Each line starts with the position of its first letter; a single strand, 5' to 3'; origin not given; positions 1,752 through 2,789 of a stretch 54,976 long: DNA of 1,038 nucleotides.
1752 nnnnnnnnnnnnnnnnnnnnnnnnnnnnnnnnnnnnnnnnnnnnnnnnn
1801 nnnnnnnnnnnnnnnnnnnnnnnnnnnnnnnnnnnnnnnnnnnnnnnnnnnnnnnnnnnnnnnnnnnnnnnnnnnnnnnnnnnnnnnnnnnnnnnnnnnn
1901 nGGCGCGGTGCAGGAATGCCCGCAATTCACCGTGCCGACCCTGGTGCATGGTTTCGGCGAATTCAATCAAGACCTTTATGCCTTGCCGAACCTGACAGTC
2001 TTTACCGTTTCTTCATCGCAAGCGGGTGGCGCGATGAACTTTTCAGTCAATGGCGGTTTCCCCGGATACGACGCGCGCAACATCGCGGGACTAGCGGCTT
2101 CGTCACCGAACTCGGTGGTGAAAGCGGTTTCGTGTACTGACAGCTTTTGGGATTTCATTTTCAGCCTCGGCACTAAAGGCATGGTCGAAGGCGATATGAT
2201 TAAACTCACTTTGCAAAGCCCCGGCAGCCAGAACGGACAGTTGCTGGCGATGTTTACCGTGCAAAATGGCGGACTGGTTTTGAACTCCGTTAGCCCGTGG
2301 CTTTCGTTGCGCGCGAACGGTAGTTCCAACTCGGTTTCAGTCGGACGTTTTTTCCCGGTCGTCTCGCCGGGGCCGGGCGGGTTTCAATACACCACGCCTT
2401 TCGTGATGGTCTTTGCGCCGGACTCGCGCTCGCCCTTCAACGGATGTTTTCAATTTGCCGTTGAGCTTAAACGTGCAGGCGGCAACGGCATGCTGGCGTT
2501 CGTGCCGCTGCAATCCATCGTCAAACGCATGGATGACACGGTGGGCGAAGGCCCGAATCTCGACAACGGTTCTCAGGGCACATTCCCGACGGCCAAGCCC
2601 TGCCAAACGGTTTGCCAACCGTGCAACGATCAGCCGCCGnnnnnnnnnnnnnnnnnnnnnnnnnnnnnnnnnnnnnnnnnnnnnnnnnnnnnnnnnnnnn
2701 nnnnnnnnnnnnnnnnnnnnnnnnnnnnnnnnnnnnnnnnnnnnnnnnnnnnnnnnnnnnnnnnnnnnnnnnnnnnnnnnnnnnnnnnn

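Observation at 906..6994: Tandem paralogous giant secreted proteins sharing two unrecognised domains around a variable number of known repeat modules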

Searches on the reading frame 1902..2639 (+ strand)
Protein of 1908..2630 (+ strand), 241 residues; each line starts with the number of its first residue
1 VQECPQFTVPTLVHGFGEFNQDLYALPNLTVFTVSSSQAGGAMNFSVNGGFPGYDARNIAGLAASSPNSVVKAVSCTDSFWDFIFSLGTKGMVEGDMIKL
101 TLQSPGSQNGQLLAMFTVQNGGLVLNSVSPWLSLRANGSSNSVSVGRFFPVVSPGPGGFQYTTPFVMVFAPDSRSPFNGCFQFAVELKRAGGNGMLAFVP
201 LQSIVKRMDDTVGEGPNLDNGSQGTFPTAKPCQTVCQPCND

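Call 7: search_solved_structures(query=window:1908-2630:+, max_evalue=10)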
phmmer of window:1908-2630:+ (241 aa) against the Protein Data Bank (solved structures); distinct sequences matched with E-value up to 10: 0.

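Call 10: find_homologous_proteins(query=window:1908-2630:+, max_evalue=0.001)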
Query window:1908-2630:+: 479 candidates shared short words with the query, none scored E <= 0.001.

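Call 21: find_homologous_proteins(query=A2, max_evalue=0.001)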
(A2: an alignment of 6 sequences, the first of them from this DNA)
Query A2 (6 sequences) (237 aa, profile of the alignment): 10 proteins with E <= 0.001 among 7702 candidates.
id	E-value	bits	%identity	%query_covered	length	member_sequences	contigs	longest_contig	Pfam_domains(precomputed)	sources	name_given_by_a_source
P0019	4.4e-93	329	41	100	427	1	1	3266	-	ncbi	ncbi:MAG: hypothetical protein ACRD82_09945, partial [Blastocatellia bacterium]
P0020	2.0e-85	304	38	86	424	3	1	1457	-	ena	-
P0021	9.0e-60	220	41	65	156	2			-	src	-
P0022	3.5e-59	218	40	62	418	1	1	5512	PF17210.10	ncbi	ncbi:MAG: SdrD B-like domain-containing protein, partial [Acidobacteriota bacterium]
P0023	4.1e-53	198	32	82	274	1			-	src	-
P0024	2.8e-51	192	42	62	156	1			-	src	-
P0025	2.5e-43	166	37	46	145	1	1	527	-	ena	-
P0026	3.0e-40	156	28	96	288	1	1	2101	-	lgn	-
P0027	3.9e-35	139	44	52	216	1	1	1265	-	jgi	jgi:hypothetical protein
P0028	6.9e-6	44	28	19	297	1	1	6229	-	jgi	jgi:hypothetical protein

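Call 22: search_solved_structures(query=A2, max_evalue=10)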
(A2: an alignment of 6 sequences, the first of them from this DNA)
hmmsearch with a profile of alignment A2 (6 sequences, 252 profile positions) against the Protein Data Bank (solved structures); distinct sequences matched with E-value up to 10: 3.
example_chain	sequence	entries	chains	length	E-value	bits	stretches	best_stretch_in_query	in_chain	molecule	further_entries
1flp_A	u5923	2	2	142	0.65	12.5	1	46-127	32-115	HEMOGLOBIN I (AQUO MET) | MONOMERIC HEMOGLOBIN I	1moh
1ebt_A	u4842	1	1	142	0.66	12.5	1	46-127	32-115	HEMOGLOBIN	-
1b0b_A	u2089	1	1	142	0.73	12.3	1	46-127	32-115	HEMOGLOBIN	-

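Call 25: search_protein_families(library=pfam, proteins=[window:1908-2630:+], max_evalue=10)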
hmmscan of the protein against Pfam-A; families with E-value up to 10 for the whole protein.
window:1908-2630:+ (241 aa): 0 families

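Call 34: predict_structure(alignment_id=A3)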
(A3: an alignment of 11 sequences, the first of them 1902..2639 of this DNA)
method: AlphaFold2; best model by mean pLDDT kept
length: 246 residues; sequences in the alignment: 11
mean_pLDDT: 83.6   pTM: 0.84
mean pLDDT of the five models: 83.6, 83.1, 81.1, 79.9, 61.6
residues with pLDDT >= 90: 106; 70-90: 104; 50-70: 24; < 50: 12
segments of 3 or more residues with pLDDT < 50: 1-3, 51-55, 243-246
pLDDT, mean of each block of 10 residues (from residue 1): 67 85 80 86 62 52 88 92 93 93 88 94 95 89 88 83 92 82 93 91 90 84 86 78 44
secondary structure, 60 per line:
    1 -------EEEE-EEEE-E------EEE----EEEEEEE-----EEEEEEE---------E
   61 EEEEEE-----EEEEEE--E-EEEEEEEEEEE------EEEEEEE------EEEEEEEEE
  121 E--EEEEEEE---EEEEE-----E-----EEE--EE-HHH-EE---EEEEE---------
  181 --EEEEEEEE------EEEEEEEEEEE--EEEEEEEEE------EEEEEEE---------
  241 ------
elements in order: E8-11 E13-16 E25-27 E32-38 E44-50 E60-66 E72-77 E82-92 E99-105 E112-121 E124-130 E134-138 E150-152 E167-171 E183-190 E197-207 E210-218 E225-231

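Call 38: fold_search(model_id=the predicted structure, library=pdb)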
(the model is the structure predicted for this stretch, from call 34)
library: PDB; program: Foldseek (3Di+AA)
matches with E <= 10: 1513; with E <= 0.001: 8
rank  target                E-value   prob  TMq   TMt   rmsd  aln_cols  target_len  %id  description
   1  6k0q_A                3.5e-04  0.95  0.22  0.12  12.6       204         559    6  Catalytic domain of GH87 alpha-1,3-glucanase D1068A in complex with nigerose (released 2019-12-25)
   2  5w6h_A                4.1e-04  1.00  0.29  0.13   8.3       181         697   10  Crystal structure of Bacteriophage CBA120 tailspike protein 4 enzymatically active domain (TSP4dN, orf213) (released 2018-10-24)
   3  1v0a                  6.6e-04  0.99  0.30  0.39  11.8       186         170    8  Family 11 Carbohydrate-Binding Module of cellulosomal cellulase Lic26A-Cel5E of Clostridium thermocellum (released 2005-01-12)
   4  1w9s_A                7.0e-04  1.00  0.31  0.49   7.8       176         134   12  Structure of a beta-1,3-glucan binding CBM6 from Bacillus halodurans (released 2004-11-03)
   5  6r3m_A                7.0e-04  0.99  0.30  0.39  12.0       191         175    7  Family 11 Carbohydrate-Binding Module from Clostridium thermocellum in complex with beta-1,3-1,4-mixed-linked tetrasac (released 2020-02-05)
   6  5l73_B                7.7e-04  1.00  0.33  0.44   6.0       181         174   10  MAM domain of human neuropilin-1 (released 2016-10-26)
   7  6r31_A                9.1e-04  0.99  0.31  0.40  11.3       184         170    7  Family 11 Carbohydrate-Binding Module from Clostridium thermocellum in complex with beta-1,3-1,4-mixed-linked tetrasac (released 2020-02-05)
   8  6k0p_A                9.1e-04  0.91  0.22  0.12  12.1       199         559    6  Catalytic domain of GH87 alpha-1,3-glucanase D1045A in complex with nigerose (released 2019-12-25)
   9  4gwm_A                1.1e-03  1.00  0.31  0.16  11.7       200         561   10  Crystal structure of human promeprin beta (released 2012-09-19)
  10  6k0m                  1.1e-03  0.91  0.22  0.12  12.5       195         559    8  Catalytic domain of GH87 alpha-1,3-glucanase from Paenibacillus glycanilyticus FH11 (released 2019-12-25)
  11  6qfk_A                1.2e-03  0.99  0.30  0.07  13.2       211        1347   13  EngBF DARPin Fusion 4b G10 (released 2019-11-06)
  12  5fui                  1.4e-03  0.99  0.26  0.43   8.9       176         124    8  Crystal structure of the C-terminal CBM6 of LamC a marine laminarianse from Zobellia galactanivorans (released 2016-03-02)
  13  1o8s_A                1.7e-03  0.99  0.28  0.44   8.4       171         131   14  Structure of CsCBM6-3 from Clostridium stercorarium in complex with cellobiose (released 2003-03-13)
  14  6k0s_A                2.1e-03  0.85  0.22  0.12  12.1       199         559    6  Catalytic domain of GH87 alpha-1,3-glucanase D1069A in complex with nigerose (released 2019-12-25)
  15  5hca_C                2.3e-03  0.97  0.28  0.27  12.4       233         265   12  Globular Domain of the Entamoeba histolytica calreticulin in complex with glucose (released 2016-08-31)
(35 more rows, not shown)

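Call 40: search_protein_representatives(alignment_id=A3)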
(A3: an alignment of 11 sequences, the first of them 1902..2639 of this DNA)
Query: 11 sequences, 283 profile positions. Proteins with E-value up to 0.001 (for the whole library): 89; up to 1e-10: 76; up to 1e-30: 52. The best 89 are listed.
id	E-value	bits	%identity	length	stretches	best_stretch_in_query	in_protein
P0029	1.3e-148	510.1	-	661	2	30-270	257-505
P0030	7.7e-130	448.4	-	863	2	30-272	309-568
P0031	2.8e-129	446.6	-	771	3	34-267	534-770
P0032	6.1e-123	425.8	-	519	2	30-270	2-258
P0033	3.1e-114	397.2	-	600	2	21-267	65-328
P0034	1.4e-101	355.7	-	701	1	4-274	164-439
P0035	1.6e-99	349.0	-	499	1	4-271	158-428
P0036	1.4e-97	342.5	-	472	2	22-271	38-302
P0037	2.3e-89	315.6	-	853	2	37-270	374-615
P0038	3.9e-87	308.3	-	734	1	3-272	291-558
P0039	5.5e-83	294.7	-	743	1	4-272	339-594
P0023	7.9e-83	294.2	-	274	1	3-224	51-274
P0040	1.1e-80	287.2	-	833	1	5-272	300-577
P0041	1.1e-77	277.3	-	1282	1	4-272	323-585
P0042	3.8e-76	272.3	-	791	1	4-268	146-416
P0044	1.6e-70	253.8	-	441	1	13-271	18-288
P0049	7.7e-60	218.7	-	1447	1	22-269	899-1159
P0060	7.2e-51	189.3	-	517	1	23-272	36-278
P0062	6.7e-50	186.1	-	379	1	13-272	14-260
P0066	1.1e-43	165.8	-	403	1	5-272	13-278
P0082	1.9e-24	102.7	-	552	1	25-239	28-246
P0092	4.6e-17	78.4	-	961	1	23-259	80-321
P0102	1.6e-09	53.6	-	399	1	32-266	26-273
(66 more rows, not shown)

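Call 64: search_protein_families(library=pfam, proteins=[P0062, P0066, P0102, P0060, P0082, P0092, P0037], max_evalue=1)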
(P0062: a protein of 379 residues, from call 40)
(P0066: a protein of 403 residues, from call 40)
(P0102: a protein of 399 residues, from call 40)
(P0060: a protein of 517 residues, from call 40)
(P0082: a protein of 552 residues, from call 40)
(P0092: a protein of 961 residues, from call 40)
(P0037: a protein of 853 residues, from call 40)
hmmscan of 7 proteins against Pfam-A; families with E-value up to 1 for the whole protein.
P0062 (379 aa): 0 families

P0066 (403 aa): 1 family
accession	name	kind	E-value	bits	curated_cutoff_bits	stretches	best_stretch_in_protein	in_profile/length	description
PF14525.12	AraC_binding_2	-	0.24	11.5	27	0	323-377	114-172/173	AraC-binding-like domain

P0102 (399 aa): 0 families

P0060 (517 aa): 7 families
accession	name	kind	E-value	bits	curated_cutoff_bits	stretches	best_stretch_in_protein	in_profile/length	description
PF24269.1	DUF7467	-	4.5e-23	82.6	27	2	299-373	34-115/116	Domain of unknown function (DUF7467)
PF17936.7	Big_6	-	3.9e-06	27.4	27.6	2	405-440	17-52/83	Bacterial Ig domain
PF13464.11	RodZ_C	-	0.0053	17.1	23.9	1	302-331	8-37/72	RodZ C-terminal domain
PF05506.17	PLipase_C_C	-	0.059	14.7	24.4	0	285-325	9-50/80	Bacterial phospholipase C, C-terminal domain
PF08428.16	Rib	-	0.13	13.4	27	0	129-155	48-75/76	Rib domain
PF16875.11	Glyco_hydro_36N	-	0.14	12.1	27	0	391-423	205-237/253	Glycosyl hydrolase family 36 N-terminal domain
PF18957.6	RibLong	-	0.41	11.9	27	0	127-155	64-93/93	Long Rib domain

P0082 (552 aa): 2 families
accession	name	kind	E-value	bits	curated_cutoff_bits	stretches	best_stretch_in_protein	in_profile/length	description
PF24269.1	DUF7467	-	7.5e-40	136.7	27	2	434-550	2-116/116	Domain of unknown function (DUF7467)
PF09157.17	TruB-C_2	-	0.072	13.5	21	1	52-85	12-45/57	Pseudouridine synthase II TruB, C-terminal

P0092 (961 aa): 12 families
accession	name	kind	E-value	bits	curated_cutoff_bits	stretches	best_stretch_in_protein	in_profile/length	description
PF01436.27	NHL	-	2.3e-42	141.4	20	6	512-538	1-27/28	NHL repeat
PF25021.1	TEN_NHL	-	1.6e-34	119.9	27.1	6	500-549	129-177/357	Teneurin NHL domain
PF02494.22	HYR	-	1.8e-12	47.8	21.7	1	336-419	1-81/81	HYR domain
PF08450.18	SGL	-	5.8e-10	39.6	26.3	2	574-708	92-213/246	SMP-30/Gluconolactonase/LRE-like region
PF09099.16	Qn_am_d_aIII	-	3.4e-07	31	22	1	878-945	6-71/82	Quinohemoprotein amine dehydrogenase, alpha subunit domain III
PF06739.17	SBBP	-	6.4e-07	29.7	20.5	2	514-529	14-29/38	Beta-propeller repeat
PF01833.30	TIG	-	1.8e-05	25.1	20.9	1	876-958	3-83/84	IPT/TIG domain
PF05787.19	PhoX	-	0.0013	18.4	24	1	424-541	342-457/515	Alkaline phosphatase PhoX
PF20067.5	SSL_N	-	0.0019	18.5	18.9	0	462-482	25-45/46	Strictosidine synthase-like, N-terminal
PF01731.26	Arylesterase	-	0.0062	17.2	21.3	0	622-645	53-76/86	Arylesterase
PF07494.17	Reg_prop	-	0.018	15.6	20.4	0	513-530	5-22/24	Two component regulator propeller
PF06977.17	SdiA-regulated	-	0.054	13.1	21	0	455-474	220-239/249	SdiA-regulated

P0037 (853 aa): 1 family
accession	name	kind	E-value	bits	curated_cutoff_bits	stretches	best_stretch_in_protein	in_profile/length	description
PF01833.30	TIG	-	0.0046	17.3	20.9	0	782-847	21-79/84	IPT/TIG domain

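Call 65: search_protein_families(library=ncbifam, proteins=[P0062, P0066, P0102, P0060, P0082, P0092, P0037], max_evalue=1)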
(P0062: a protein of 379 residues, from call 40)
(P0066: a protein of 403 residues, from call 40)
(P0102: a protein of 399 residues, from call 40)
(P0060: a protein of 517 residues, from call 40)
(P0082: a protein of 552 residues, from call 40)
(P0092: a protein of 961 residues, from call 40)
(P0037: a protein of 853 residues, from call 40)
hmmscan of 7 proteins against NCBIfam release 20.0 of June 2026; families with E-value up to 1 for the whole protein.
P0062 (379 aa): 0 families

P0066 (403 aa): 0 families

P0102 (399 aa): 0 families

P0060 (517 aa): 1 family
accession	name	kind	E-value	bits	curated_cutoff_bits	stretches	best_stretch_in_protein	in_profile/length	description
NF001772.0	PRK00513.1-3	equivalog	0.69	9.4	271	0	305-354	113-163/226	septum site-determining protein MinC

P0082 (552 aa): 1 family
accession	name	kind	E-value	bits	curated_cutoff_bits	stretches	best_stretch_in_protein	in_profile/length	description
NF033186.1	internalin_K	exception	0.054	11.9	1100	1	283-308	508-536/604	class 1 internalin InlK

P0092 (961 aa): 8 families
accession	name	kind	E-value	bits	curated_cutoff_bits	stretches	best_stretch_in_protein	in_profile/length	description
NF035926.1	scyF_NHL_VPEP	equivalog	1.2e-24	87.1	350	3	431-592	123-271/376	scytonemin biosynthesis PEP-CTERM protein ScyF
NF058597.1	CoaZ_rpt_PGGG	domain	2.6e-11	43.5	30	1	875-959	4-88/88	choice-of-anchor Z repeating domain-containing protein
NF033206.1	ScyE_fam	subfamily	3.4e-11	43.3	80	2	509-588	249-322/333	ScyD/ScyE family protein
TIGR03908.1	QH_alpha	equivalog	2.4e-05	23.1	274.35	1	875-945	294-363/510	quinohemoprotein amine dehydrogenase subunit alpha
NF038111.1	rhom_dep_M36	equivalog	0.0015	16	1700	1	766-865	1180-1277/1315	rhombosortase-dependent M36 family metallopeptidase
TIGR02604.1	Piru_Ver_Nterm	subfamily_domain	0.0022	17.5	122.2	0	509-536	10-37/367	PVC-type heme-binding CxxCH protein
NF047780.1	LIC12708_fam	subfamily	0.037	12.9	150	0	508-533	115-140/391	LIC_12708 family protein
NF012211.1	tand_rpt_95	domain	0.05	13.5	90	0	793-864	17-85/98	tandem-95 repeat protein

P0037 (853 aa): 1 family
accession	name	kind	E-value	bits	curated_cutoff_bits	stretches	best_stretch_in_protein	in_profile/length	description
TIGR03437.1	Soli_cterm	paralog_domain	3.9e-39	134.7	29.05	1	621-853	2-225/225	Solibacter uncharacterized C-terminal domain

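Call 81: list_cluster_members(proteins=[P0030, P0037, P0044, P0049, P0060, P0062, P0066, P0082, P0092, P0102])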
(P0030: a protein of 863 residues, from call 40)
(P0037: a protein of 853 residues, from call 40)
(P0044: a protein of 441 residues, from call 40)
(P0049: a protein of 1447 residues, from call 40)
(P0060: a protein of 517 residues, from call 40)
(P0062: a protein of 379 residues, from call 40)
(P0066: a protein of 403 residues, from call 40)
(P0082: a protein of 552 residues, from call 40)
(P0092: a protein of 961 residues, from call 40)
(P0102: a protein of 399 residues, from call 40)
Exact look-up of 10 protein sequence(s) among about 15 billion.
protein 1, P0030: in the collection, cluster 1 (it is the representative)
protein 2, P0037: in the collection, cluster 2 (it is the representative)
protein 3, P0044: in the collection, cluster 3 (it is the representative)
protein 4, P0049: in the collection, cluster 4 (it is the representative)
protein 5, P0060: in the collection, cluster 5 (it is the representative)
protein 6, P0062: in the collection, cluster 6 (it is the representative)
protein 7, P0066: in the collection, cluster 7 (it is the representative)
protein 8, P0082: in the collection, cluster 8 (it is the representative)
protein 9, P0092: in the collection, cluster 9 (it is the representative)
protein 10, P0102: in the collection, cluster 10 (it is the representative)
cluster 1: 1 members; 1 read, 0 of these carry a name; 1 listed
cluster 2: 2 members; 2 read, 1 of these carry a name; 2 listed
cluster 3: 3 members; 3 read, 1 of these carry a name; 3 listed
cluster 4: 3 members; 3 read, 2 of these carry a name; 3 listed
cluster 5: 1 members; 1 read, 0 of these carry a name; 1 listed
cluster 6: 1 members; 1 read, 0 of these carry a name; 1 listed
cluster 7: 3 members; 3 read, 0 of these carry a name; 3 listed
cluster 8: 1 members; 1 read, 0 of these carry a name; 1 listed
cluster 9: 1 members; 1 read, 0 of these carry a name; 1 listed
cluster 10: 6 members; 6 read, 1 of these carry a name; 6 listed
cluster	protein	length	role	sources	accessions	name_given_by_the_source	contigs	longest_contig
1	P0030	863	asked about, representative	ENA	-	-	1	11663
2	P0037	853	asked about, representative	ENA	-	-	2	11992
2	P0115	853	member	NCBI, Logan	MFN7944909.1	MAG: hypothetical protein U0Z53_06130 [Blastocatellia bacterium]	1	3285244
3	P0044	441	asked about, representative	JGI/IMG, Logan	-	hypothetical protein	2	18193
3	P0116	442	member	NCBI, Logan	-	-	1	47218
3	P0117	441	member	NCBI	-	-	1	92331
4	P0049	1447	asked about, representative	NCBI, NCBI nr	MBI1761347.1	MAG: HYR domain-containing protein [Acidobacteria bacterium] | HYR domain-containing protein [Acidobacteriota bacterium]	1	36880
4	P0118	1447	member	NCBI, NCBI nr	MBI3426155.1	MAG: HYR domain-containing protein [Acidobacteria bacterium] | HYR domain-containing protein [Acidobacteriota bacterium]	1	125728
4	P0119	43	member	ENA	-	-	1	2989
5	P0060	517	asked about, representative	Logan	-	-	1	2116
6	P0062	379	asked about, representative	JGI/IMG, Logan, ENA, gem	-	-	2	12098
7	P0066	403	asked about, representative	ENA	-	-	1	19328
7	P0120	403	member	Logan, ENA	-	-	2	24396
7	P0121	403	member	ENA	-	-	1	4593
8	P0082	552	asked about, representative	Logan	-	-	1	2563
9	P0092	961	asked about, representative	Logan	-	-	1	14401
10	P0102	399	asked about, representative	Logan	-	-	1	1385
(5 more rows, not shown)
